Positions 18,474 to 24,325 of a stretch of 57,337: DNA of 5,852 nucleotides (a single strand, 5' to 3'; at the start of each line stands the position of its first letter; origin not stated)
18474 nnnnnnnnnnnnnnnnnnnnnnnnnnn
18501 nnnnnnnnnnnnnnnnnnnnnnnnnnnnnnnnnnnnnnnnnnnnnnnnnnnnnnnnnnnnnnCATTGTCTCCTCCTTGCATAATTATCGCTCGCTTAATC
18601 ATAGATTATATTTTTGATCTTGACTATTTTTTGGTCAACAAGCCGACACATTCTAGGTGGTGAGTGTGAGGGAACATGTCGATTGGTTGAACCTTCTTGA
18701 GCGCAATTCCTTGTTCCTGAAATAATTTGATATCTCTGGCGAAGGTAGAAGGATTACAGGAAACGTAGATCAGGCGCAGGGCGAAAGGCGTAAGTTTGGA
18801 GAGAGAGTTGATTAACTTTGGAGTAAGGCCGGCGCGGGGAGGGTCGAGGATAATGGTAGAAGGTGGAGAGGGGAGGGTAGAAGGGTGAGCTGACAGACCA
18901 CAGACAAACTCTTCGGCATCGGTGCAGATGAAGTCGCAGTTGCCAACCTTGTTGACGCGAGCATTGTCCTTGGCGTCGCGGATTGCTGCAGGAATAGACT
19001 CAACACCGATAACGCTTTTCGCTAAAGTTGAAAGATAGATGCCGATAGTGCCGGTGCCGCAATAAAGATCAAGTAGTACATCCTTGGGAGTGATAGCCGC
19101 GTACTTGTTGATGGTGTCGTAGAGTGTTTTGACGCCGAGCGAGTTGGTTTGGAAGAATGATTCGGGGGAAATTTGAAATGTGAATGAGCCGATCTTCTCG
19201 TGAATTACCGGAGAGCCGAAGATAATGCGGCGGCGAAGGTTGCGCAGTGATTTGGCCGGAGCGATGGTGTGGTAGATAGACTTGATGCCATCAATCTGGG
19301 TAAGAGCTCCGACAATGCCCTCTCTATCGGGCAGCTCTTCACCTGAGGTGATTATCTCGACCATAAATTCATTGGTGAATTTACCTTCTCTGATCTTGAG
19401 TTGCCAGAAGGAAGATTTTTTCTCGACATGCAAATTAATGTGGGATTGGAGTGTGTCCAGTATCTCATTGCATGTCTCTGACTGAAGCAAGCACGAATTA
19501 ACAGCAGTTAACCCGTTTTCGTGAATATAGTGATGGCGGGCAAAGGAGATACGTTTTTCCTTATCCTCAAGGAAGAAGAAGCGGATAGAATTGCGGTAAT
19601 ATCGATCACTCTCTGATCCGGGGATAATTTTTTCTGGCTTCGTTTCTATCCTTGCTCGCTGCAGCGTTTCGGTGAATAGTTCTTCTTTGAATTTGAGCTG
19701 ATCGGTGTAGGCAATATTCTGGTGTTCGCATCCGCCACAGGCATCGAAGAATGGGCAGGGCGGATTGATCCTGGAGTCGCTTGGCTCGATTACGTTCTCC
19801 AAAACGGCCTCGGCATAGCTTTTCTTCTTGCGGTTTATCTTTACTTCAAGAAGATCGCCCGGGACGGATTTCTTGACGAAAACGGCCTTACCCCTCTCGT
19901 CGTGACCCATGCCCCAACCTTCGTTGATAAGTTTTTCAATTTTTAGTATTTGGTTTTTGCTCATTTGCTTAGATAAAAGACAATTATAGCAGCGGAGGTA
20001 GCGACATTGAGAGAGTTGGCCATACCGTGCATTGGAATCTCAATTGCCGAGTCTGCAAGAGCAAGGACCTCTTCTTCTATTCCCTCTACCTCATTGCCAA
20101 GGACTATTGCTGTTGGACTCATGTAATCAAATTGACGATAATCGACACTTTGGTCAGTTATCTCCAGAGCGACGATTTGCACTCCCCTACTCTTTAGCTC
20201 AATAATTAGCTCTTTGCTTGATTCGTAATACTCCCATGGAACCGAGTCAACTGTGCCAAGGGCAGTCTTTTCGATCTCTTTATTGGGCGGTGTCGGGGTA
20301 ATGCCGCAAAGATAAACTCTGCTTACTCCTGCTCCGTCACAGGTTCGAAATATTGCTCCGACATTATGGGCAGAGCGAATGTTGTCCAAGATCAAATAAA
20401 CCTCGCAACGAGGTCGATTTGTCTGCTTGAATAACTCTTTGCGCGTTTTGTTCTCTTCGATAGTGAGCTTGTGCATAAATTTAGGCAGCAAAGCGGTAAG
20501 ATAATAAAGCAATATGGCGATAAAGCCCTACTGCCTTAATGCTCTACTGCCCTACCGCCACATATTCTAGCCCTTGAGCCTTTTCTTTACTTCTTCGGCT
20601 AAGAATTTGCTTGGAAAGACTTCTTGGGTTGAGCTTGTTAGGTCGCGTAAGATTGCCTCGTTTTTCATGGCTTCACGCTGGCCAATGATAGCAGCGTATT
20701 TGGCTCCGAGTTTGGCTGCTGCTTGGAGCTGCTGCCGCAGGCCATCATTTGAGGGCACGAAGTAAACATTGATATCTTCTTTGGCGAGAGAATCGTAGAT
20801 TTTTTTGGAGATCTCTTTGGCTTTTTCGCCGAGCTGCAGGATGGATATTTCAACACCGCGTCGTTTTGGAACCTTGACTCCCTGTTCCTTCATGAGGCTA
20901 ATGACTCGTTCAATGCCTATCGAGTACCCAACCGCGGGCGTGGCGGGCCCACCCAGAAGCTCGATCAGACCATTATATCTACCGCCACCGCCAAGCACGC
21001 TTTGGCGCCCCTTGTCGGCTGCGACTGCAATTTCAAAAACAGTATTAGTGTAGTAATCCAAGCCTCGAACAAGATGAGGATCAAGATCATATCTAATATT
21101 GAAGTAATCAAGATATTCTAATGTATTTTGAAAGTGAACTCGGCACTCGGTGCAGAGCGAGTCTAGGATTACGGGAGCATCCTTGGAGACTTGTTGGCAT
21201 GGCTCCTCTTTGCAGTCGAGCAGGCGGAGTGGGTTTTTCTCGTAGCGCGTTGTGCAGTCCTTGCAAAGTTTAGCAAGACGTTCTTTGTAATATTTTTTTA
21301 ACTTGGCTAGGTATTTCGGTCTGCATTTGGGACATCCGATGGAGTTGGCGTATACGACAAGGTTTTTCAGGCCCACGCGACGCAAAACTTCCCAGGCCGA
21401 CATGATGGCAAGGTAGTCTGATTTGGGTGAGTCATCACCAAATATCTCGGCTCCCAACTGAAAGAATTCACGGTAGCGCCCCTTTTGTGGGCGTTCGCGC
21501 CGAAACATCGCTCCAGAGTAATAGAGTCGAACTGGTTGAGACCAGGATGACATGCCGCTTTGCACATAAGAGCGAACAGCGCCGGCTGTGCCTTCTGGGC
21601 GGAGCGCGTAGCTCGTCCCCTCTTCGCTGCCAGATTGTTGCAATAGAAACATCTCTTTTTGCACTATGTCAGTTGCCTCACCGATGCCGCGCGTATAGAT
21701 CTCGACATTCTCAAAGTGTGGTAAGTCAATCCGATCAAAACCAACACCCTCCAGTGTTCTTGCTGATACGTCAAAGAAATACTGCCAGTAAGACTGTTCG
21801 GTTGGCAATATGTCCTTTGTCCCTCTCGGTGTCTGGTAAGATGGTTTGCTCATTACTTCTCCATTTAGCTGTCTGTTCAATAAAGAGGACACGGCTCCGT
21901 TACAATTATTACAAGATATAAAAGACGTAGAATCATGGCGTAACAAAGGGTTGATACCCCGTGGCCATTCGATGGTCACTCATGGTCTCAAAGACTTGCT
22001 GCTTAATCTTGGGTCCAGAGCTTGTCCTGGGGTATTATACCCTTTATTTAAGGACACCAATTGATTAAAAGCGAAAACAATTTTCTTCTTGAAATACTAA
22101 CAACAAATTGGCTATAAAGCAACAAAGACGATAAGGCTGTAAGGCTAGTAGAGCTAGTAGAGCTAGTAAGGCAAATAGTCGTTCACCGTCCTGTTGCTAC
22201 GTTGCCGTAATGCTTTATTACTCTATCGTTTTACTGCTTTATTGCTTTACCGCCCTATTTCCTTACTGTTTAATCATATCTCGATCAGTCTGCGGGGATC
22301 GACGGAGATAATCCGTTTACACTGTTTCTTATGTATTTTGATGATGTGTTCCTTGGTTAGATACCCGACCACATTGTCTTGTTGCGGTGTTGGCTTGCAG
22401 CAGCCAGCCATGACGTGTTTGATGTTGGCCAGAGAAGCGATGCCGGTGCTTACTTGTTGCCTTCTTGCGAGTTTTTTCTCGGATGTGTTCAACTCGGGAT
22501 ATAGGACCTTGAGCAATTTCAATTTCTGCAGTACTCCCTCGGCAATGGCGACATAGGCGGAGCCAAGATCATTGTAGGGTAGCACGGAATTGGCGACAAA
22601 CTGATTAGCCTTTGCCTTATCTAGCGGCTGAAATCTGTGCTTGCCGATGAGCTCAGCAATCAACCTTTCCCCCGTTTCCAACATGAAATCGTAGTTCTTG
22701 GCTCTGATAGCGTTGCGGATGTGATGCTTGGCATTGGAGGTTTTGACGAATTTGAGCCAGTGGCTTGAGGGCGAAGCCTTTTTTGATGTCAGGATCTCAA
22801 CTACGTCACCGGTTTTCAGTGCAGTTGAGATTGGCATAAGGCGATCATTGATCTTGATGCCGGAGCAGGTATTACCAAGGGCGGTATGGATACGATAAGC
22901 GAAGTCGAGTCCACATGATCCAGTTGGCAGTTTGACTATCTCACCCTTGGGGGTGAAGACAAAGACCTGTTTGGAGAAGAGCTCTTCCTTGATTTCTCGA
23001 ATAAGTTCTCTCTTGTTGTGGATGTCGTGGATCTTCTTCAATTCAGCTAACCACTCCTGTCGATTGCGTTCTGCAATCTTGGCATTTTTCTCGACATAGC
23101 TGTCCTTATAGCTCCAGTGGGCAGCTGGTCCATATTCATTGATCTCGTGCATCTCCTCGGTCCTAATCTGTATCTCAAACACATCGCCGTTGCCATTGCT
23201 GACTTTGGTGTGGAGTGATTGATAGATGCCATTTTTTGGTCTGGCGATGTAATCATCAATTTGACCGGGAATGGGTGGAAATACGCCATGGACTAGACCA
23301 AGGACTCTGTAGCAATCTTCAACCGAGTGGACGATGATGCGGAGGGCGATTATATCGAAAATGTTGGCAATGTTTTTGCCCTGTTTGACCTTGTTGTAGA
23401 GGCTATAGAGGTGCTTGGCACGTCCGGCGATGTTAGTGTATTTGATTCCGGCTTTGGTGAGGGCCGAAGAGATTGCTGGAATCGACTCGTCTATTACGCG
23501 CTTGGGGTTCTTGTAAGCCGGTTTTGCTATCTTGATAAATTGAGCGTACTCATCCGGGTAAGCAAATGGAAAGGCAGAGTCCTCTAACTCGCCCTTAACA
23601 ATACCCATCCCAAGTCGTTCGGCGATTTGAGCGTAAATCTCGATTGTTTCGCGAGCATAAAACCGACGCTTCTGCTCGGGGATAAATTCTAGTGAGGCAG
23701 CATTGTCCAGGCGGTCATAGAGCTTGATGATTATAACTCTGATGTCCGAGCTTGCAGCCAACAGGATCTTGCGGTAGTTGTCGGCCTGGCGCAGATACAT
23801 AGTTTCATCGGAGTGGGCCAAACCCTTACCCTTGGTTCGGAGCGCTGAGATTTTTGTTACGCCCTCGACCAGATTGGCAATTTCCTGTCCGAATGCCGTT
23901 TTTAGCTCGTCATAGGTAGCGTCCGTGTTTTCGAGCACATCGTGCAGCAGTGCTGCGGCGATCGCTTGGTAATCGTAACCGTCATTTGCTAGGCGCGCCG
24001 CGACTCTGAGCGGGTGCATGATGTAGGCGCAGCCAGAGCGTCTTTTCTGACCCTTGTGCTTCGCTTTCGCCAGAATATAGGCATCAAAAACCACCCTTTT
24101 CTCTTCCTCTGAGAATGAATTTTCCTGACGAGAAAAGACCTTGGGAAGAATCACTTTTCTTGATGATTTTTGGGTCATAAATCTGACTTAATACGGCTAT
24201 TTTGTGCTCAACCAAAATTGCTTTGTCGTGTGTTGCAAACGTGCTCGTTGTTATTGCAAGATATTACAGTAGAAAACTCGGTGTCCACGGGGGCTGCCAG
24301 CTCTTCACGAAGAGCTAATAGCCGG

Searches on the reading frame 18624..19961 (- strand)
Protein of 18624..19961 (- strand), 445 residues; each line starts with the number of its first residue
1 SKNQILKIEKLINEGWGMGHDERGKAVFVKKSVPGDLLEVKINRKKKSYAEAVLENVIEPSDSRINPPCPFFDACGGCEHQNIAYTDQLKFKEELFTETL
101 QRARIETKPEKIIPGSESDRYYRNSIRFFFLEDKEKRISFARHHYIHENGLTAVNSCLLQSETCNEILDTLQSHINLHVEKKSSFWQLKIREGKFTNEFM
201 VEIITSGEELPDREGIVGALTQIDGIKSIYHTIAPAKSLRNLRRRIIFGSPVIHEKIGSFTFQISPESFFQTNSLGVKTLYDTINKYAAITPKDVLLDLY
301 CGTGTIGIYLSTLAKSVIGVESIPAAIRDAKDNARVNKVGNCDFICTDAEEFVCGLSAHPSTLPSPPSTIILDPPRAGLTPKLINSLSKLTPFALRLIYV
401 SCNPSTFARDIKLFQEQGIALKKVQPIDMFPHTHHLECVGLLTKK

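Call 37: search_protein_families(library=pfam, proteins=[window:18624-19961:-], max_evalue=0.00001)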
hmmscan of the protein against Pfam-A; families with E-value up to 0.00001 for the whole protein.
window:18624-19961:- (445 aa): 4 families
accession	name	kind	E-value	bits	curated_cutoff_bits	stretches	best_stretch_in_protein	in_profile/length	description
PF05958.17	tRNA_U5-meth_tr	-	5.5e-23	82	23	1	85-444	2-356/357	tRNA (Uracil-5-)-methyltransferase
PF13847.12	Methyltransf_31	-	9.1e-08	32.3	27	1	292-352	3-66/145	Methyltransferase domain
PF01938.26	TRAM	-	1.2e-06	28.7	21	1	6-53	10-59/61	TRAM domain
PF13649.12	Methyltransf_25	-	2.1e-06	28.8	27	1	297-352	2-58/97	Methyltransferase domain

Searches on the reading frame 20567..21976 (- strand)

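Call 37: search_protein_families(library=pfam, proteins=[window:20567-21976:-], max_evalue=0.00001)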
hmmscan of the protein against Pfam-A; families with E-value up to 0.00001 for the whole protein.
window:20567-21976:- (469 aa): 3 families
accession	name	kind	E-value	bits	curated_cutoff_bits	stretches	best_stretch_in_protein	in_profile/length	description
PF13393.11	tRNA-synt_His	-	2e-38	132.8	25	1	52-358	1-308/308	Histidyl-tRNA synthetase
PF00587.30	tRNA-synt_2b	-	2.4e-13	51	29.3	1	117-364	5-177/179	tRNA synthetase class II core domain (G, H, P, S and T)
PF03129.25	HGTP_anticodon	-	5.9e-10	39.6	21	1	378-466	3-94/94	Anticodon binding domain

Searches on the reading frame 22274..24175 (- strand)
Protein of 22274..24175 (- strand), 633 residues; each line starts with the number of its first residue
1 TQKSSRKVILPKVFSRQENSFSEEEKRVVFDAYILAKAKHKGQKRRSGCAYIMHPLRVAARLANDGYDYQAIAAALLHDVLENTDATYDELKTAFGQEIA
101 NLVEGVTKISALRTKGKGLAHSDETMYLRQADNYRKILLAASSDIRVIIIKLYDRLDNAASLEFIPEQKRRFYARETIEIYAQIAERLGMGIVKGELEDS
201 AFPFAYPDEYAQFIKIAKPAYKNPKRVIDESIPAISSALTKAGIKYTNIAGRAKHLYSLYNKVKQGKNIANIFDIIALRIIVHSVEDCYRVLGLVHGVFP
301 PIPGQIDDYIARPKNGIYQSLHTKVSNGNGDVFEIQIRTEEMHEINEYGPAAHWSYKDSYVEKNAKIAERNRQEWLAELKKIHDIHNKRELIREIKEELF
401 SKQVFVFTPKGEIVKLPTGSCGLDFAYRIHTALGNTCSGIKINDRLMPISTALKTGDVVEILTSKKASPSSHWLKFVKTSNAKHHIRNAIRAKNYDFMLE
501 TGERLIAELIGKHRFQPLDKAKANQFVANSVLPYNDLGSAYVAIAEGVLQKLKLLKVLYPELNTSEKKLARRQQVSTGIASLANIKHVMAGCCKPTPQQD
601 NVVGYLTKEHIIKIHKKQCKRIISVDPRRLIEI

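Call 37: search_protein_families(library=pfam, proteins=[window:22274-24175:-], max_evalue=0.00001)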
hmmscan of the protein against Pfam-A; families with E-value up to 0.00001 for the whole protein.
window:22274-24175:- (633 aa): 3 families
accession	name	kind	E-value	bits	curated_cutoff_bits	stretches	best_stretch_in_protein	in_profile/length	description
PF13328.12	HD_4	-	2.7e-40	138.1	27.2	1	32-190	1-155/156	HD domain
PF04607.23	RelA_SpoT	-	1.4e-35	122.5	27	1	251-358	1-110/113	Region found in RelA / SpoT proteins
PF02824.27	TGS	-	2.5e-17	63.1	22.2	1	404-463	1-60/60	TGS domain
